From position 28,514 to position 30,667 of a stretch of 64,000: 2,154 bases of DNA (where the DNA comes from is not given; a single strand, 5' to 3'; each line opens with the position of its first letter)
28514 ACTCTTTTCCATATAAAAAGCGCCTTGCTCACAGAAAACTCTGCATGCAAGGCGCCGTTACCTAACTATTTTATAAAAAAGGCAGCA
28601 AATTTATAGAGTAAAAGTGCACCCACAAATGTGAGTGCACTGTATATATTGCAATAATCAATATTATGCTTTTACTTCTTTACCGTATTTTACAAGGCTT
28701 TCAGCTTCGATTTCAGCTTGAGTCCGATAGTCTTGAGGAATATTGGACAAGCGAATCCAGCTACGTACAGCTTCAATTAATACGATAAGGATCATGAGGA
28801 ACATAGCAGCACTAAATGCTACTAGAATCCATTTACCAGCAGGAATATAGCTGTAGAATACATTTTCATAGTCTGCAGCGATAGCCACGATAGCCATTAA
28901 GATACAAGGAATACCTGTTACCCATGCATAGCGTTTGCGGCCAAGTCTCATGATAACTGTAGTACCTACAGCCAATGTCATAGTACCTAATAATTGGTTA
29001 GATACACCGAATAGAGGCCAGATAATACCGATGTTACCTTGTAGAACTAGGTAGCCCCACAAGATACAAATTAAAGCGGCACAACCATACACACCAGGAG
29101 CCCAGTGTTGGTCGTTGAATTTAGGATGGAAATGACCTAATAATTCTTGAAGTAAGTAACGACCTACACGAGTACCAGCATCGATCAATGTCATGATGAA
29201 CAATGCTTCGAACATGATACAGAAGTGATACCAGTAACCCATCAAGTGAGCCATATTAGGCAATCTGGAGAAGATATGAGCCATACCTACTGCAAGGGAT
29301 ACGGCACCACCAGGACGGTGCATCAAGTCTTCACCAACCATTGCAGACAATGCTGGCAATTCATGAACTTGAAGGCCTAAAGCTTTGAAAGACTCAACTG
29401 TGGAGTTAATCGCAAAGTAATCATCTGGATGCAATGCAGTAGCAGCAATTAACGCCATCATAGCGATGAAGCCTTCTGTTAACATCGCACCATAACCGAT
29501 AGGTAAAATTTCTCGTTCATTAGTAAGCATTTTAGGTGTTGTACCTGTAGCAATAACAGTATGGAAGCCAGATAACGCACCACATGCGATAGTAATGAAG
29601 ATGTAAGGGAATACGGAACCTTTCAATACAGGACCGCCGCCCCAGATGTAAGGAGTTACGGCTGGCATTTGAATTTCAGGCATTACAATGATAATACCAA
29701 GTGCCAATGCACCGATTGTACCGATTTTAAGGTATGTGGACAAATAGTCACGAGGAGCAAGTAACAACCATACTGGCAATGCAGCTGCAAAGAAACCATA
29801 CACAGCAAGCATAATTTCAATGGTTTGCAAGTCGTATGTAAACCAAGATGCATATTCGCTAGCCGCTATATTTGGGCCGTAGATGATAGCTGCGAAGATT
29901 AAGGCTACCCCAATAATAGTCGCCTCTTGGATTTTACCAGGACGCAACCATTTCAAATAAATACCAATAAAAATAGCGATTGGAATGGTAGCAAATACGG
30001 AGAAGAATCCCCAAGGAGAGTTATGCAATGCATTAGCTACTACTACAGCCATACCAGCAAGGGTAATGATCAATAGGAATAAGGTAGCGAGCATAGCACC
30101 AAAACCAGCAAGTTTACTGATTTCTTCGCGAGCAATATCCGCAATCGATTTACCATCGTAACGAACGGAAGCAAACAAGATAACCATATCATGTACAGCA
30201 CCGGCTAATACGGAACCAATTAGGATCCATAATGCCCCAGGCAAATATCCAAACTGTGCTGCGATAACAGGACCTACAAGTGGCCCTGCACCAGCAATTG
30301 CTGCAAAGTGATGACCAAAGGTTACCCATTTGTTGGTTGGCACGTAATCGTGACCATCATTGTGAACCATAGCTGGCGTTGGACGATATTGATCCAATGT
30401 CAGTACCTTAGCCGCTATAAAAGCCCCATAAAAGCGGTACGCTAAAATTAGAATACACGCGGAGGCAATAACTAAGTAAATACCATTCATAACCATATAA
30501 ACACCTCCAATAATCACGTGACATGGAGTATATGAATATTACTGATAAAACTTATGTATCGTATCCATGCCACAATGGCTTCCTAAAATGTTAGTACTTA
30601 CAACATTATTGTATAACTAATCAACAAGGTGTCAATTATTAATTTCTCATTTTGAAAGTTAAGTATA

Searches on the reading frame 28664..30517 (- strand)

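Call 58: search_protein_families(library=pfam, proteins=[window:28664-30517:-], max_evalue=0.00001)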
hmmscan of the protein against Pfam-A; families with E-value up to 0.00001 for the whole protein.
window:28664-30517:- (617 aa): 1 family
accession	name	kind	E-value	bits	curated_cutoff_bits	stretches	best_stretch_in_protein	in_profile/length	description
PF02554.20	CstA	-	6.2e-213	709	27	1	11-548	1-560/560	Carbon starvation protein CstA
